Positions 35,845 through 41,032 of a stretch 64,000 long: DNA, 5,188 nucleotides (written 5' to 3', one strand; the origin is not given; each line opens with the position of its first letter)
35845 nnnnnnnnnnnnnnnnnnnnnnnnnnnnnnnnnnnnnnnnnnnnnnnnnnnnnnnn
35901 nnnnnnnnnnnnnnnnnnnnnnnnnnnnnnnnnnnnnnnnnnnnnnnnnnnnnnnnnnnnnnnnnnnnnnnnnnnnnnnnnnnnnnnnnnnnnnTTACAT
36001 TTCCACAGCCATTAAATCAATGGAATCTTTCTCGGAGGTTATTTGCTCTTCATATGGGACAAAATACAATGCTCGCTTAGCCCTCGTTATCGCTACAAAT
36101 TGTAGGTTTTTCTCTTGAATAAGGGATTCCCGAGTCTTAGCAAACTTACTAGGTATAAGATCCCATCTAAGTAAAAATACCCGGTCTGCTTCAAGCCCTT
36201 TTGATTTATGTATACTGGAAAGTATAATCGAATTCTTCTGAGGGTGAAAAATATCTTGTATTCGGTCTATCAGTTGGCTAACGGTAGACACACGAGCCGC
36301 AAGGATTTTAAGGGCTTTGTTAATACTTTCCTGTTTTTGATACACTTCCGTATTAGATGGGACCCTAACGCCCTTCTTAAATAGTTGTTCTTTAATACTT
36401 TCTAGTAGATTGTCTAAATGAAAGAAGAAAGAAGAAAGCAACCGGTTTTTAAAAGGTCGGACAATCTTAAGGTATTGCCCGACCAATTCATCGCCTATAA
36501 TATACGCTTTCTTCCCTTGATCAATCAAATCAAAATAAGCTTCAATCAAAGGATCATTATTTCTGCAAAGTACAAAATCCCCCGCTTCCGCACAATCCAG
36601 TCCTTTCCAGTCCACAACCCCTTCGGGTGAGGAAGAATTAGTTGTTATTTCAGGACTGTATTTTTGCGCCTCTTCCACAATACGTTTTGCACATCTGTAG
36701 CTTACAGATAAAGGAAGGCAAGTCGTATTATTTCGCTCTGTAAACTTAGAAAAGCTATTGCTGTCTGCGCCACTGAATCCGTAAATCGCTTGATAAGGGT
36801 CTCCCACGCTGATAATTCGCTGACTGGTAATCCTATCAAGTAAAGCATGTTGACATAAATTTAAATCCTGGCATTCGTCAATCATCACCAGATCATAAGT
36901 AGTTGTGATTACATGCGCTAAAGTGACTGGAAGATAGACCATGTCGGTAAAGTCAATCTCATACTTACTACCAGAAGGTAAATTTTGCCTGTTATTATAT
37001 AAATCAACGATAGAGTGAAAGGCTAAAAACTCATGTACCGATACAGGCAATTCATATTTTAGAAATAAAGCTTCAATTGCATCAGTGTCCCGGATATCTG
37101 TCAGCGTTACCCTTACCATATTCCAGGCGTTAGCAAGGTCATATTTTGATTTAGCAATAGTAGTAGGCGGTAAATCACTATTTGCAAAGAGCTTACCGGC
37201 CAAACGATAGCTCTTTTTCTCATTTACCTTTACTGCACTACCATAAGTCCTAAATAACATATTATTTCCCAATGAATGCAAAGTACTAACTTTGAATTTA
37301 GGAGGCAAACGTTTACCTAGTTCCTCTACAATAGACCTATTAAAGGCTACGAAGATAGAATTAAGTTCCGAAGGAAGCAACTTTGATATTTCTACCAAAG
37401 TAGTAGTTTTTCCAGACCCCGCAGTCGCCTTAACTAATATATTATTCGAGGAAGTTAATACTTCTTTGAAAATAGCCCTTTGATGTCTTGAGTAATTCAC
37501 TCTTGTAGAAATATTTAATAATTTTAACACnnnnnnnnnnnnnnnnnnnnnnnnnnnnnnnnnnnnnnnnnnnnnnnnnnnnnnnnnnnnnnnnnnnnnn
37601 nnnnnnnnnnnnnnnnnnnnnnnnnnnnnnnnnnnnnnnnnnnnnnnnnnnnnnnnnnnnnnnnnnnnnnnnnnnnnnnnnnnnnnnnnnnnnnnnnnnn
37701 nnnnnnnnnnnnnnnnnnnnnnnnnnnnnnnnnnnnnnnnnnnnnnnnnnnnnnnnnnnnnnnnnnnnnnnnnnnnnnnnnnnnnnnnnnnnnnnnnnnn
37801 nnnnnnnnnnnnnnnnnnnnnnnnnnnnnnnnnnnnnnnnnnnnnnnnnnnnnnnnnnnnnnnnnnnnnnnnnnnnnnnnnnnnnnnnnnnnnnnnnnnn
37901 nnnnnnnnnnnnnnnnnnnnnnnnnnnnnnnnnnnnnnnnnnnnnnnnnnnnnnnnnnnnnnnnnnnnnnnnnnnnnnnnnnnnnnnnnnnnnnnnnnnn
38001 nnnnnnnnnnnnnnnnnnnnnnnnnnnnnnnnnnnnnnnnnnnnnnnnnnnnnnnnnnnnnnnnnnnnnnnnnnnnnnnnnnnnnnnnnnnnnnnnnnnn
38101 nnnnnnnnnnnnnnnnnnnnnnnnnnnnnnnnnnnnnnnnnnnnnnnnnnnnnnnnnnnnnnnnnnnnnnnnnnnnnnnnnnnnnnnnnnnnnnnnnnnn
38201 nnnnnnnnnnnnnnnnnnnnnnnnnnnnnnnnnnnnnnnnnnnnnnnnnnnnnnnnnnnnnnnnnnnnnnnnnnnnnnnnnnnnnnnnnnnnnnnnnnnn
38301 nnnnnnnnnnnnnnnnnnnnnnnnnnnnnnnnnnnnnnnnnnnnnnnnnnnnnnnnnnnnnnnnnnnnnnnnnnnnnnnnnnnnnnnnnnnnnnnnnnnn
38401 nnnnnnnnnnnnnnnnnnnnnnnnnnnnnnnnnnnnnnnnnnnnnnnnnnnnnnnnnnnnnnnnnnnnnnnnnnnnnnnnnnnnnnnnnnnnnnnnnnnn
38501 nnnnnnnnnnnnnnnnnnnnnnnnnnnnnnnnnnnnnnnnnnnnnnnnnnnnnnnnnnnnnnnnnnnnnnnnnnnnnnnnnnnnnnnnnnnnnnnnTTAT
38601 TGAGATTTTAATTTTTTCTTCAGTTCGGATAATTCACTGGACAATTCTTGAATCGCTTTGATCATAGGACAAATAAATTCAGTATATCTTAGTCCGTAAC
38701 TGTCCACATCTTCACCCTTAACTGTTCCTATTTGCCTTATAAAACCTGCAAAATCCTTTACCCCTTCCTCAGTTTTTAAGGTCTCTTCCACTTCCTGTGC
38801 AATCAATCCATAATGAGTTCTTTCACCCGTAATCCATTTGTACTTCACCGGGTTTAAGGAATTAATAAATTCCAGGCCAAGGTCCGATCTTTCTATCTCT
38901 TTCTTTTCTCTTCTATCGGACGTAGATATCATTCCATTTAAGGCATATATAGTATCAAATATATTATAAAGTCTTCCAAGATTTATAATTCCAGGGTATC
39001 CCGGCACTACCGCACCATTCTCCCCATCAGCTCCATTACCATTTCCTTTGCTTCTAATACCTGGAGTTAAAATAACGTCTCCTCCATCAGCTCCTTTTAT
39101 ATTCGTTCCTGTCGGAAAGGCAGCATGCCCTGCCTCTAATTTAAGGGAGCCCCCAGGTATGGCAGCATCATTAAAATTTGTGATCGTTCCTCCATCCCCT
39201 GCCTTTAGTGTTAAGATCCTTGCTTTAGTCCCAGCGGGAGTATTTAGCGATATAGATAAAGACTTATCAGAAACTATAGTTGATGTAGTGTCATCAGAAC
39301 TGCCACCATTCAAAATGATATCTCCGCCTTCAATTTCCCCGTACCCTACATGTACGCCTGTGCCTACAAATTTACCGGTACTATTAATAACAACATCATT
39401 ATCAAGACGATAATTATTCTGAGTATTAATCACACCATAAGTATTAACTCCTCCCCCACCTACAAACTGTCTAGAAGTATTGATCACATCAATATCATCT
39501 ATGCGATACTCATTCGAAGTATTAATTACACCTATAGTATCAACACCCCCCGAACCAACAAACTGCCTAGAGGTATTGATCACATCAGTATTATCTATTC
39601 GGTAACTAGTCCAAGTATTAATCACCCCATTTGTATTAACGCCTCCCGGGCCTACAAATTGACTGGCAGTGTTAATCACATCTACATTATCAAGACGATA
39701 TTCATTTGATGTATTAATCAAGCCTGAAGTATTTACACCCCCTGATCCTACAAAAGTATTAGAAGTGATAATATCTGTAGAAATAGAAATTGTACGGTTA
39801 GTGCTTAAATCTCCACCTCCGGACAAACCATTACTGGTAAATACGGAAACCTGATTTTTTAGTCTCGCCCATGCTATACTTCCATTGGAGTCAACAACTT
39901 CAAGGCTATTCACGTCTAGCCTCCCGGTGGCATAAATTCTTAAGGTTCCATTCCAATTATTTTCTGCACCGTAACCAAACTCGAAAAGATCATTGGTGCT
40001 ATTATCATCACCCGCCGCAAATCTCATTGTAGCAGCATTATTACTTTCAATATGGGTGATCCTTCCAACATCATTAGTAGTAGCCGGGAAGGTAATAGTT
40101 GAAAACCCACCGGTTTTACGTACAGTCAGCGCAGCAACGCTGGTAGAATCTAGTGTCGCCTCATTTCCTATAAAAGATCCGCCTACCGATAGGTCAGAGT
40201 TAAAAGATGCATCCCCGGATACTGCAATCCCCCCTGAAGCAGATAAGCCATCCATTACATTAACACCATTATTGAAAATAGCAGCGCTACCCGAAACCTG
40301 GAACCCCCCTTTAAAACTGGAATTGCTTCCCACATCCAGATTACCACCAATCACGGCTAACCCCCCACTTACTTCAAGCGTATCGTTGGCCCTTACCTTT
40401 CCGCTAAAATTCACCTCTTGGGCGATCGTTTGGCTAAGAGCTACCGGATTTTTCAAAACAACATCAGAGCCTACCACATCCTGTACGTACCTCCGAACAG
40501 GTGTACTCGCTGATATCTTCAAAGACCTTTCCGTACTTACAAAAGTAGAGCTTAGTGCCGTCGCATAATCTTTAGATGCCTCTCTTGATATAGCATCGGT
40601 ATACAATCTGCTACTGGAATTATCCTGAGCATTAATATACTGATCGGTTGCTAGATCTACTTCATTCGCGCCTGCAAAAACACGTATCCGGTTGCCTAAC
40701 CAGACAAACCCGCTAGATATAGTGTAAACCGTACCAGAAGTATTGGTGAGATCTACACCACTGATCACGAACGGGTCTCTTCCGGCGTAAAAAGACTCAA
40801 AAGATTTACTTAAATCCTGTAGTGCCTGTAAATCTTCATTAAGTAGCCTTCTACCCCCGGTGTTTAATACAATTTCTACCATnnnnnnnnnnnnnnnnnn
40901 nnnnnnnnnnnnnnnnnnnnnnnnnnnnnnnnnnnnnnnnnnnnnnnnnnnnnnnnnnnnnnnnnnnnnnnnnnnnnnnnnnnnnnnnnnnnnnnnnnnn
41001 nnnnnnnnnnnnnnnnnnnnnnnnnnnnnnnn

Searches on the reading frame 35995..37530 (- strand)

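Call 71: search_protein_families(library=pfam, proteins=[window:35995-37530:-], max_evalue=0.01)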
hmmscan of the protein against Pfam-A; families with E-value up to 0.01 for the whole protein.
window:35995-37530:- (511 aa): 11 families
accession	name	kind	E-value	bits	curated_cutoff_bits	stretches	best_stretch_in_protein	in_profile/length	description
PF00580.27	UvrD-helicase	-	5.6e-23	82.4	23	1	22-265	7-268/271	UvrD/REP helicase N-terminal domain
PF13361.12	UvrD_C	-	2e-15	57.5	25.6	1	346-491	202-346/350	UvrD-like helicase C-terminal domain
PF13245.12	AAA_19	-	7e-15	55.8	25.1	1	25-252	8-133/134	AAA domain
PF01443.25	Viral_helicase1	-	5.5e-13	49.7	21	1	207-287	55-139/228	Viral superfamily 1 RNA helicase core domain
PF13604.12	AAA_30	-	6.1e-08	33.1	27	1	13-90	2-79/191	AAA domain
PF13538.12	UvrD_C_2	-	3e-07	30.6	27.4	1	437-491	4-52/52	UvrD-like helicase C-terminal domain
PF04851.21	ResIII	-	3.9e-05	24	22.5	1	15-75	6-73/164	Type III restriction enzyme, res subunit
PF11988.14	Dsl1_N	-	0.00016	21.2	25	1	340-442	168-269/350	Retrograde transport protein Dsl1 N terminal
PF00437.27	T2SSE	-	0.0016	17.6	24.9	1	12-57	125-171/370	Type II/IV secretion system protein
PF00270.35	DEAD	-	0.0055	16.9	26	0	15-71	2-61/167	DEAD/DEAH box helicase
PF25199.1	nSTAND_NTPase5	-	0.0092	16.3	34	0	28-50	41-63/145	Novel STAND NTPase 5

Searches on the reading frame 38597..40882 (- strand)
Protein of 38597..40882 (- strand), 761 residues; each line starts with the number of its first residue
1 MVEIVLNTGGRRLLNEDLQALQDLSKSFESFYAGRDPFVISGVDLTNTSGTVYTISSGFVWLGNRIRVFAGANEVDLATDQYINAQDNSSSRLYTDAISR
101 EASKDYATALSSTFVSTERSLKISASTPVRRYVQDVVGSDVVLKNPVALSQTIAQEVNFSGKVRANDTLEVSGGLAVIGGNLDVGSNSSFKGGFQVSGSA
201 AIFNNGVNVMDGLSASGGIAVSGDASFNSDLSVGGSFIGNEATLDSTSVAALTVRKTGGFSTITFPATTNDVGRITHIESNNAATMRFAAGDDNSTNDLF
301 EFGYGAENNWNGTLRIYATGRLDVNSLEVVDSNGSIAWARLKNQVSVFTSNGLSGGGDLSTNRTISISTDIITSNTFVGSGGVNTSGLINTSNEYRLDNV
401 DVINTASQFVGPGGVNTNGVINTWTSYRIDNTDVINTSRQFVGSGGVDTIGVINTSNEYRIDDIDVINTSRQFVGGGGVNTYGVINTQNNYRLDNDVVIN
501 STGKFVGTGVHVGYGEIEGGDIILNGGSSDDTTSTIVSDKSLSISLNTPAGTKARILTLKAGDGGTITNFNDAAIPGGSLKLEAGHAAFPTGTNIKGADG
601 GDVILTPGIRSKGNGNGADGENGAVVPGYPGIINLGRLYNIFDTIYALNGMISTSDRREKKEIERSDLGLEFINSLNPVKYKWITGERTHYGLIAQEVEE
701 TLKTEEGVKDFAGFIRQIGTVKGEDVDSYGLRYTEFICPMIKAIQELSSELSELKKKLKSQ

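Call 71: search_protein_families(library=pfam, proteins=[window:38597-40882:-], max_evalue=0.01)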
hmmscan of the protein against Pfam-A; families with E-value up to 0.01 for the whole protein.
window:38597-40882:- (761 aa): 1 family
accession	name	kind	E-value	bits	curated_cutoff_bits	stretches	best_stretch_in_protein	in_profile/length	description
PF13884.11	Peptidase_S74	-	3.9e-13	49.9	22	1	655-702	1-53/58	Chaperone of endosialidase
